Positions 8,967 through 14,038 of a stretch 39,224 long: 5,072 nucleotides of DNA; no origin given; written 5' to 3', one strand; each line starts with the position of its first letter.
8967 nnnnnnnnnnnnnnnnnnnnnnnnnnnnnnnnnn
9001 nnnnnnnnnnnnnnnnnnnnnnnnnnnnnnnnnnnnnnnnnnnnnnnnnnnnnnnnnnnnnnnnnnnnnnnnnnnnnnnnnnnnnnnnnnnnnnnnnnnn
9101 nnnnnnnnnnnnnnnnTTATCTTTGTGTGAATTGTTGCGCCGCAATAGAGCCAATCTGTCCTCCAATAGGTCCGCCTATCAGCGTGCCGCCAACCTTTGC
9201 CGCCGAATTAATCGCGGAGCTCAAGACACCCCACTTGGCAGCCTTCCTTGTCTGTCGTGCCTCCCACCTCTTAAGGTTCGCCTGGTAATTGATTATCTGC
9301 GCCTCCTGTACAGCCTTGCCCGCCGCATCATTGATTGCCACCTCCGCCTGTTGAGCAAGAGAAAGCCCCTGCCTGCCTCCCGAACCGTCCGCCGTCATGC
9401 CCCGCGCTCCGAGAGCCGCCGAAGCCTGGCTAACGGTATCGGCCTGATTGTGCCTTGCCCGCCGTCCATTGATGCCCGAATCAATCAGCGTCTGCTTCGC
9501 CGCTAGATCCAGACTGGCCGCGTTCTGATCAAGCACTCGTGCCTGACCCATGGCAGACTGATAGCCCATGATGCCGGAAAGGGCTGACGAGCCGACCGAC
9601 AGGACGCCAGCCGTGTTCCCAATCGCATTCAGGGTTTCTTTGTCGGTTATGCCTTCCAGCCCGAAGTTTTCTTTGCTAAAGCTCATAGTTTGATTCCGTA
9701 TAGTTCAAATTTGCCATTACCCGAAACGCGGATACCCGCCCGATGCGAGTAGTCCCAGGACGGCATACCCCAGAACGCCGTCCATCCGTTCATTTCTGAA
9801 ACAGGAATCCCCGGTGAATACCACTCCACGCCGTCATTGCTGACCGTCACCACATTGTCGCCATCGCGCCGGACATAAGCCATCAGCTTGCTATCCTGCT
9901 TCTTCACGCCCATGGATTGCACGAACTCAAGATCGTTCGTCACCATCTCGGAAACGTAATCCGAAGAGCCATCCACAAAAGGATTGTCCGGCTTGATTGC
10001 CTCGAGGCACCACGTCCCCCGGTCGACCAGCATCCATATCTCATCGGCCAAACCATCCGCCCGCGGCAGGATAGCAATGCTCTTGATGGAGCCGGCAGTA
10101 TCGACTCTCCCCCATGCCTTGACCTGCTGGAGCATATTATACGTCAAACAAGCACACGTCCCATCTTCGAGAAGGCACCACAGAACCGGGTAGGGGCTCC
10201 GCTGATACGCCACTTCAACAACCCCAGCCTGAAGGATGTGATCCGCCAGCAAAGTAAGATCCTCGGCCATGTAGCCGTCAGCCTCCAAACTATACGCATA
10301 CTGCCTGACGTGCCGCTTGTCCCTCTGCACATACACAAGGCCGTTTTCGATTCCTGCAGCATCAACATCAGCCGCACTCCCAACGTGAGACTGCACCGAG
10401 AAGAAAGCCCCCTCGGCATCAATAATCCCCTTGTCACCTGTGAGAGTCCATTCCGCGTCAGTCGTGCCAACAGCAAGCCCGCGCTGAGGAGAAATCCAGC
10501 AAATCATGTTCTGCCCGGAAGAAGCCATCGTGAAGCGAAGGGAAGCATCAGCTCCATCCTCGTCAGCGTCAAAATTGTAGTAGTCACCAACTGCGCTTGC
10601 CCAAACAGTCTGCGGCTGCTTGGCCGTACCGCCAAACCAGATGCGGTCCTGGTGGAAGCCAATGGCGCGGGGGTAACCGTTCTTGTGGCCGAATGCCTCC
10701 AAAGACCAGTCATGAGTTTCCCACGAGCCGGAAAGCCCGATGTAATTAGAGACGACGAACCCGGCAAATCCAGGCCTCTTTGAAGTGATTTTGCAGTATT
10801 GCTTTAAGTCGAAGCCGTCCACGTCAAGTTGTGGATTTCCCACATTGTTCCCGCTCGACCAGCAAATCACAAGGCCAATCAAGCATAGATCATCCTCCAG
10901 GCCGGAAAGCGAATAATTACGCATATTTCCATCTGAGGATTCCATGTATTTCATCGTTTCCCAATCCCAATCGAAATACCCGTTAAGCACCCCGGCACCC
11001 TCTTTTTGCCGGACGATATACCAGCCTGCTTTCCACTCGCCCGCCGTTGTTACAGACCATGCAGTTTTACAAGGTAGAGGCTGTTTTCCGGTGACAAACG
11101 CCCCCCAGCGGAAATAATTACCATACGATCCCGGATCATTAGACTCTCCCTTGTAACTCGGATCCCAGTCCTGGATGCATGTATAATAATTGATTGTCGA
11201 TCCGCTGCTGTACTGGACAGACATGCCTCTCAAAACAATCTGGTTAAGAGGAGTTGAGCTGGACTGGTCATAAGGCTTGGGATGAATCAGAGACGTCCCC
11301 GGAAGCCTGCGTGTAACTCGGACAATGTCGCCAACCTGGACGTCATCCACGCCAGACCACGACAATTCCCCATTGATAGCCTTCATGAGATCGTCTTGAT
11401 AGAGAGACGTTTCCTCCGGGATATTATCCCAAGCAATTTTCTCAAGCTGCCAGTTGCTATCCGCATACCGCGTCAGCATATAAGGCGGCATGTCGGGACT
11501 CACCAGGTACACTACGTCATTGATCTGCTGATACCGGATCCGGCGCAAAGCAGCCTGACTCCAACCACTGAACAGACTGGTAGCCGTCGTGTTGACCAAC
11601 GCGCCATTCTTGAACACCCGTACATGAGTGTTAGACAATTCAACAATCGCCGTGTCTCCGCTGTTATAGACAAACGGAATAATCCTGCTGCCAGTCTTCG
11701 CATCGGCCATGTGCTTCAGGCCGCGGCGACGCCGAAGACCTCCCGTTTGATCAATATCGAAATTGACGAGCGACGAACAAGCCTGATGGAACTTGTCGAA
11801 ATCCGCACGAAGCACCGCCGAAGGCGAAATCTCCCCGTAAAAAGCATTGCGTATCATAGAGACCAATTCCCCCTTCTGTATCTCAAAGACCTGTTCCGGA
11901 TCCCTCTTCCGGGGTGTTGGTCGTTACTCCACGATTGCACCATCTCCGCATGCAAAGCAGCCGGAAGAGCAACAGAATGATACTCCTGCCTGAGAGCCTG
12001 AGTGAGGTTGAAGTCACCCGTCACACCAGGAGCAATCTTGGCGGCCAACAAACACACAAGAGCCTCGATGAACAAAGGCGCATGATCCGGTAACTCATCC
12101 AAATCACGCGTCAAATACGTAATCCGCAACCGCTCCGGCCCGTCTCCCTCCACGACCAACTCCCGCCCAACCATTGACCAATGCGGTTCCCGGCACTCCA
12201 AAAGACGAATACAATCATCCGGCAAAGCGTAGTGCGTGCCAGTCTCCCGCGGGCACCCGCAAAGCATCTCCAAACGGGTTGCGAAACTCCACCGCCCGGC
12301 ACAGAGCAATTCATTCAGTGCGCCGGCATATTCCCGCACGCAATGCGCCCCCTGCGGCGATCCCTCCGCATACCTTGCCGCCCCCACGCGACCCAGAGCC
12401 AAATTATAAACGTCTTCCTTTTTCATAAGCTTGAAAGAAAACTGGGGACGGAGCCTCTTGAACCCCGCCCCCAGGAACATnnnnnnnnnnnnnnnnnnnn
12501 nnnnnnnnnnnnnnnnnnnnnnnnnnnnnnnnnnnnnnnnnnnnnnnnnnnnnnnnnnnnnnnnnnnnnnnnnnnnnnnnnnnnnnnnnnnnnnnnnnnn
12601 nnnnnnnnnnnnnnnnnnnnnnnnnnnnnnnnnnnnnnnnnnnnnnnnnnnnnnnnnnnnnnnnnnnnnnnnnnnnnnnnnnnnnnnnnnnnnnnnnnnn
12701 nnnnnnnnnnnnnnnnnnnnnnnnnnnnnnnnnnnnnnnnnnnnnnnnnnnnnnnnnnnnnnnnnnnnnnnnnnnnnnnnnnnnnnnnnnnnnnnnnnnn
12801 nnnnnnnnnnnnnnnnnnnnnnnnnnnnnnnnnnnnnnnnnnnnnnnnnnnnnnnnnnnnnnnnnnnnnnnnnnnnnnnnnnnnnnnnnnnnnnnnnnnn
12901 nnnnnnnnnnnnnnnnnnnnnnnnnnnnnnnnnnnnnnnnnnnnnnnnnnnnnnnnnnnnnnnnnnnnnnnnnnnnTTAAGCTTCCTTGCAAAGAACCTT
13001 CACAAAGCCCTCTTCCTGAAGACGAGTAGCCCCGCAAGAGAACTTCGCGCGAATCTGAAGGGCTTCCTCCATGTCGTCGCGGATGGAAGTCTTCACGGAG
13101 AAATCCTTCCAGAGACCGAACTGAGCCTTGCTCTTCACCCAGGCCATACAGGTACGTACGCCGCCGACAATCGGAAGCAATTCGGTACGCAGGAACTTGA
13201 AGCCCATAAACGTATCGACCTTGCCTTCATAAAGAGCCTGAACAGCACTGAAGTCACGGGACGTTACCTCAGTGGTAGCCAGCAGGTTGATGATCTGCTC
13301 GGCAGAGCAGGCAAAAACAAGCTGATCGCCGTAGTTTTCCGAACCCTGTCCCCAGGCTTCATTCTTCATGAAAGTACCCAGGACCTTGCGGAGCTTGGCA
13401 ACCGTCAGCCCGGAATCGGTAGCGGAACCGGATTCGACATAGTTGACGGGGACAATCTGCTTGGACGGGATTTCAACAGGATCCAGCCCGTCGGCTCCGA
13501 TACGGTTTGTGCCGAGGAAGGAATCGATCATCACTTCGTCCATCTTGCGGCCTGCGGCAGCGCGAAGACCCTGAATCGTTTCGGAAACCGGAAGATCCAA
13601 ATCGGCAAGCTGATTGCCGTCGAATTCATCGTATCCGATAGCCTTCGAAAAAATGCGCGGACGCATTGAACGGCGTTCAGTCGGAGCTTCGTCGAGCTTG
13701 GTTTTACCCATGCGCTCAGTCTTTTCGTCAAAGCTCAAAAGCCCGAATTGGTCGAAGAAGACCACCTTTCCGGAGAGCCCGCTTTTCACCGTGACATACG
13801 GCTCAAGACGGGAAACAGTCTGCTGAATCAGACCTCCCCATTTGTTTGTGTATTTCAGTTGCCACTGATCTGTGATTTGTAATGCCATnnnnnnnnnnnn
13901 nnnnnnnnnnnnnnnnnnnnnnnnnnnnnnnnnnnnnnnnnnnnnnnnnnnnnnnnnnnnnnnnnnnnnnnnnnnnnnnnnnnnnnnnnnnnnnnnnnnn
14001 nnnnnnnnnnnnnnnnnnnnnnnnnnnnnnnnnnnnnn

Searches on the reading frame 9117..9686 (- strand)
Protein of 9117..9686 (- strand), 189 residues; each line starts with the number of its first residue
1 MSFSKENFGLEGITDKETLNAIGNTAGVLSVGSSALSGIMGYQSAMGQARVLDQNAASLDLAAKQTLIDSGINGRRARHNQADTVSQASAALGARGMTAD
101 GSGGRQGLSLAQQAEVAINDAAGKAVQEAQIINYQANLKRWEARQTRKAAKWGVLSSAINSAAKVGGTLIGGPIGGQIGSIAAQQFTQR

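Call 29: search_protein_families(library=pfam, proteins=[window:9117-9686:-], max_evalue=0.01)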
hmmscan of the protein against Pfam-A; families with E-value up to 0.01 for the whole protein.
window:9117-9686:- (189 aa): 0 families

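Call 51: search_protein_families(library=phrogs, proteins=[window:9117-9686:-], max_evalue=0.001)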
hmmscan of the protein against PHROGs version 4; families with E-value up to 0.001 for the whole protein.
window:9117-9686:- (189 aa): 1 family
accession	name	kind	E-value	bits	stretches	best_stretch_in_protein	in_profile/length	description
phrog_418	-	head and packaging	4.3e-11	44.2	1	24-169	7-153/166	internal virion protein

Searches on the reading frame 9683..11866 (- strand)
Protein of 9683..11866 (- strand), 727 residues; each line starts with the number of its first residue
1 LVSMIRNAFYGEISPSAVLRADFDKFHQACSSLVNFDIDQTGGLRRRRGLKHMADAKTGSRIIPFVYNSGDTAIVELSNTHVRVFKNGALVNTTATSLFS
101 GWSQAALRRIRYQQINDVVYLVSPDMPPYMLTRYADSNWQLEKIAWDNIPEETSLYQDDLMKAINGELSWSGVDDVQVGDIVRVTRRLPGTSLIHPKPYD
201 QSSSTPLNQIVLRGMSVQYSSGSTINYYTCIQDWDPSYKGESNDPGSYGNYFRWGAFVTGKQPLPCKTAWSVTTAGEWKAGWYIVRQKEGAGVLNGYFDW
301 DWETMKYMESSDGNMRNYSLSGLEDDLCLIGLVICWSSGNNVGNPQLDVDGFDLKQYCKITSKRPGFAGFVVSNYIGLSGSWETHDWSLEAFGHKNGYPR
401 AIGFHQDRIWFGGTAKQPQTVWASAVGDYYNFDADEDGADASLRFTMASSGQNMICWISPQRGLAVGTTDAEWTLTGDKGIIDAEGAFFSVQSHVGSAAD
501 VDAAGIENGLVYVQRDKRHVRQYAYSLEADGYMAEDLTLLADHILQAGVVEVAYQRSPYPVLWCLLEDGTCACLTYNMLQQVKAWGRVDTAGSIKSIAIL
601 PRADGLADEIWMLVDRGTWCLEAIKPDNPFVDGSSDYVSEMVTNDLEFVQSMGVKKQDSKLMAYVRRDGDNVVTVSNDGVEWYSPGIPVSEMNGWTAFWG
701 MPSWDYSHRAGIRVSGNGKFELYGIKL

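Call 29: search_protein_families(library=pfam, proteins=[window:9683-11866:-], max_evalue=0.01)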
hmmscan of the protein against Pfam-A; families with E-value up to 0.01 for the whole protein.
window:9683-11866:- (727 aa): 0 families

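Call 51: search_protein_families(library=phrogs, proteins=[window:9683-11866:-], max_evalue=0.001)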
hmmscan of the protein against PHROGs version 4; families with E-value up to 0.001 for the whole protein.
window:9683-11866:- (727 aa): 5 families
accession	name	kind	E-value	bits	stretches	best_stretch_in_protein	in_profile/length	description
phrog_376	-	tail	3.1e-113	380.6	1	2-627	4-533/712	tail protein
phrog_15566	-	tail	2.4e-42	146.2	1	374-616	23-265/552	tail protein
phrog_20269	-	unknown function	3.2e-26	93.2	1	3-152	4-161/374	-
phrog_30010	-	unknown function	5.6e-14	52.8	1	515-616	186-286/517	-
phrog_457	-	tail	0.0001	22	0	22-133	20-141/793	tail protein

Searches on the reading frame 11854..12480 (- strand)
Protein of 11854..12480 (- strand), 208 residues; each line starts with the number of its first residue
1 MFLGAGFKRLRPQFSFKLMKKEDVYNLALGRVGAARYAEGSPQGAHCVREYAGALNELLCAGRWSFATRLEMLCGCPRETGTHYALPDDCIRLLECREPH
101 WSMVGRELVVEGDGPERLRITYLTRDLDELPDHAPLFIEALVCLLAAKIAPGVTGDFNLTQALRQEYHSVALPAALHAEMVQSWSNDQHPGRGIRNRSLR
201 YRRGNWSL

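Call 29: search_protein_families(library=pfam, proteins=[window:11854-12480:-], max_evalue=0.01)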
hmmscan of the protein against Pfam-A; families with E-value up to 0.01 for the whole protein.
window:11854-12480:- (208 aa): 0 families

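Call 51: search_protein_families(library=phrogs, proteins=[window:11854-12480:-], max_evalue=0.001)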
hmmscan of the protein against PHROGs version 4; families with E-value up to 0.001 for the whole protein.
window:11854-12480:- (208 aa): 2 families
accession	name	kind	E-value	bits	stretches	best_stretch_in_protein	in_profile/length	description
phrog_394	-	tail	1.1e-21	78.2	1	20-191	3-182/190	tail protein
phrog_9239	-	tail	0.00022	20.7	1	24-168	7-160/741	tail tubular protein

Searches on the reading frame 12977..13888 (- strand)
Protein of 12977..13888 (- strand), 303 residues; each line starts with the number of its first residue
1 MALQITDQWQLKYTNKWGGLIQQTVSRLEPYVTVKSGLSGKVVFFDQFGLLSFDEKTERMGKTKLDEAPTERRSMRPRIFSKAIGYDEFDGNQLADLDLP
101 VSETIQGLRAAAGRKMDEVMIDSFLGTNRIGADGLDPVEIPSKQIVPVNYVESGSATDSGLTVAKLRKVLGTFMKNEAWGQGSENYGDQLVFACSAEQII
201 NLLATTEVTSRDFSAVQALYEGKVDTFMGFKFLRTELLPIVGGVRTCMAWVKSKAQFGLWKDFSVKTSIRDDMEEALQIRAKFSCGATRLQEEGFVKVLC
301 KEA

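Call 10: search_protein_families(library=pfam, proteins=[window:12977-13888:-], max_evalue=0.01)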
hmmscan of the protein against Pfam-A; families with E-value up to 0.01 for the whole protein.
window:12977-13888:- (303 aa): 1 family
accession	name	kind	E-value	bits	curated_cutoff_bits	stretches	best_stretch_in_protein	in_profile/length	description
PF19821.5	Phage_capsid_2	-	5.5e-74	249.5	25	1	5-302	1-293/293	Phage capsid protein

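Call 39: find_homologous_proteins(query=window:12977-13888:-, max_evalue=1e-20)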
Query window:12977-13888:- (303 aa): 910 proteins with E <= 1e-20 among 2300 candidates; the best 120 are listed.
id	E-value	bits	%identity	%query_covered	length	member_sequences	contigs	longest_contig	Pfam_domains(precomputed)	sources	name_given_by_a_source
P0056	1.5e-192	656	98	100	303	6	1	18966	PF19821.6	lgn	-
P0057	5.9e-144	497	72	99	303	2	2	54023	PF19821.6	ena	-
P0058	2.4e-138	478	69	100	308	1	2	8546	PF19821.6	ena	-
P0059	1.4e-137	476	68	100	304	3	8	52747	PF19821.6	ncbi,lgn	ncbi:MAG: phage capsid protein [Akkermansia sp.]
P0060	3.7e-137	474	69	100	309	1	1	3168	PF19821.6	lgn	-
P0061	7.7e-134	464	67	100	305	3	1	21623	PF19821.6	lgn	-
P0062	1.1e-133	463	68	100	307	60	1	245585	PF19821.6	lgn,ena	-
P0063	2.2e-132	459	67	100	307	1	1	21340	PF19821.6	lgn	-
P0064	4.2e-132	458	68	100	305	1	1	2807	PF19821.6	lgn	-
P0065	1.0e-131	457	68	100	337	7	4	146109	PF19821.6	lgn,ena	-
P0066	6.4e-128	444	66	100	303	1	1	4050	PF19821.6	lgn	-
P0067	1.6e-126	440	65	99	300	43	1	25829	PF25209.3,PF19821.6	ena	-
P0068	6.8e-126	438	66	100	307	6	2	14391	PF19821.6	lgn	-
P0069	1.5e-125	436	62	100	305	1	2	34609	PF19821.6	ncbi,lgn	-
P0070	1.5e-125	436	65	100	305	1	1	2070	PF25209.3,PF19821.6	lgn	-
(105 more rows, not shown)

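Call 41: find_related_loci(query=A3, collection=viral_contigs, flank=10000)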
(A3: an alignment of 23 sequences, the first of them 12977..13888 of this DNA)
Query A3 (303 aa) in viral_contigs; peptide patterns used: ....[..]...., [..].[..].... (x = any residue, [..] = any of these).
245 stretches matched a pattern; 20 encode a relative of the query (tblastn E <= 1e-3); 20 distinct loci.
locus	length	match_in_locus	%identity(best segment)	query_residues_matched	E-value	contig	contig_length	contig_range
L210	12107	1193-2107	68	1-303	6e-144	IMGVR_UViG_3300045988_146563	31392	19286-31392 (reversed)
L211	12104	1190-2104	68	1-303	3e-143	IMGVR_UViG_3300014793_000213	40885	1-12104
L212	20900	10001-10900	65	3-302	6e-135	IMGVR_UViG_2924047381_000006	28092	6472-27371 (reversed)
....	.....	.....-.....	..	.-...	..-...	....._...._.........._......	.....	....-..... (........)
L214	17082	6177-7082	65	1-302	4e-134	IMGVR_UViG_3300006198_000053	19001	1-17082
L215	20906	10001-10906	65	1-302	2e-133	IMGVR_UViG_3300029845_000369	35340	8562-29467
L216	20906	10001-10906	65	1-302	3e-133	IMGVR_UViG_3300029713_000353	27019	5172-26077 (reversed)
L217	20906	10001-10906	65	1-302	2e-133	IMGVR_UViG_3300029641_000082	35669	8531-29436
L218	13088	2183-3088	64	1-302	7e-133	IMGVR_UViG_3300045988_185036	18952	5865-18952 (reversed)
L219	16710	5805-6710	64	1-302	7e-133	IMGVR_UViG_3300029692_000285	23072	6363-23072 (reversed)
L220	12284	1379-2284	64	1-302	6e-133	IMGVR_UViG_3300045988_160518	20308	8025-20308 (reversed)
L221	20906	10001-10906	64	1-302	7e-133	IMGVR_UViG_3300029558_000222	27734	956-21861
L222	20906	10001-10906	64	1-302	7e-133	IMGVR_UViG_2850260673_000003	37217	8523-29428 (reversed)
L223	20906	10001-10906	64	1-302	1e-132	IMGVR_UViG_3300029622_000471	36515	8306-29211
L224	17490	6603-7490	42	4-294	1e-65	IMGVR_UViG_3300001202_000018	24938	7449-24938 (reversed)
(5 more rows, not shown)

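Call 77: find_encoding_contigs(protein=P0059, flank=10000, max_places=1)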
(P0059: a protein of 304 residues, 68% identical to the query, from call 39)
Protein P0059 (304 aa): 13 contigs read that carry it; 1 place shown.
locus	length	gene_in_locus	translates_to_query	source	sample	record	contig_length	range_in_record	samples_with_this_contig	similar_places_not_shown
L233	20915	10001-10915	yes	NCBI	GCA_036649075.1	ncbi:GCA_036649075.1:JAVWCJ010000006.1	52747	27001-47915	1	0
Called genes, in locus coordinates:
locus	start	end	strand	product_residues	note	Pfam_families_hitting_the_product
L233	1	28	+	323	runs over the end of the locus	PF00005:ABC_tran, PF13304:AAA_21 (weak), PF08352:oligo_HPY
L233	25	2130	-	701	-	PF05691:Raffinose_syn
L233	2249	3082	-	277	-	PF17930:LpxI_N, PF06230:LpxI_C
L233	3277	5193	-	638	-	PF14849:YidC_periplas, PF02096:60KD_IMP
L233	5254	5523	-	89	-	PF01809:YidD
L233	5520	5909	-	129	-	PF00825:Ribonuclease_P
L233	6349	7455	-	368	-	PF02086:MethyltransfD12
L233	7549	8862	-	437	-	PF03331:LpxC, PF22817:ApeP-like, PF07977:FabA, PF22818:ApeI-like, PF03061:4HBT (faint)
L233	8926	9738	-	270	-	-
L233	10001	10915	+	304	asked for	PF19821:Phage_capsid_2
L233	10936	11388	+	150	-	-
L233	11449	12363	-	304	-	-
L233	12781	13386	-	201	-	PF02545:Maf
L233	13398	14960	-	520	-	PF00291:PALP, PF00585:Thr_dehydrat_C (faint)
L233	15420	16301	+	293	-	PF13385:Laminin_G_3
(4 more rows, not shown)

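Call 78: find_encoding_contigs(protein=P0061, flank=10000, max_places=1)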
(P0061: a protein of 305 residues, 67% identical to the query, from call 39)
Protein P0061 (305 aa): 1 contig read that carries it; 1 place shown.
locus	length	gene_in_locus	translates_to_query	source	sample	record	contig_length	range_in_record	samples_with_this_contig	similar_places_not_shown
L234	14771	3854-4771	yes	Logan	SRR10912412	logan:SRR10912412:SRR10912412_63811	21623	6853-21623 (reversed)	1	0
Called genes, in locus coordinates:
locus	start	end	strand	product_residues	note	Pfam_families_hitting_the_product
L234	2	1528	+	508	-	?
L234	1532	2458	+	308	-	PF02666:PS_Dcarbxylase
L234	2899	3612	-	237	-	-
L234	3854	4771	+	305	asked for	PF19821:Phage_capsid_2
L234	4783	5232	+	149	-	-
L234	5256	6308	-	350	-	-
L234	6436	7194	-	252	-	-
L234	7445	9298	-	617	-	PF20154:LNT_N, PF00795:CN_hydrolase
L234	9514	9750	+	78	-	PF13370:Fer4_13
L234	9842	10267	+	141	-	PF05258:DciA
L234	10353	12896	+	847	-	PF12895:ANAPC3 (faint), PF13174:TPR_6 (faint), PF13428:TPR_14 (faint), PF23914:TPR_CcmH_CycH (faint), PF14559:TPR_19 (weak), PF24575:TPR_Slam (weak), PF13414:TPR_11 (weak), PF13432:TPR_16 (weak), +7 more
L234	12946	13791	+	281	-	PF03446:NAD_binding_2, PF14833:NAD_binding_11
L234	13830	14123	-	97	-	PF13083:KH_KhpA-B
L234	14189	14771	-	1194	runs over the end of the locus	PF01619:Pro_dh, PF00171:Aldedh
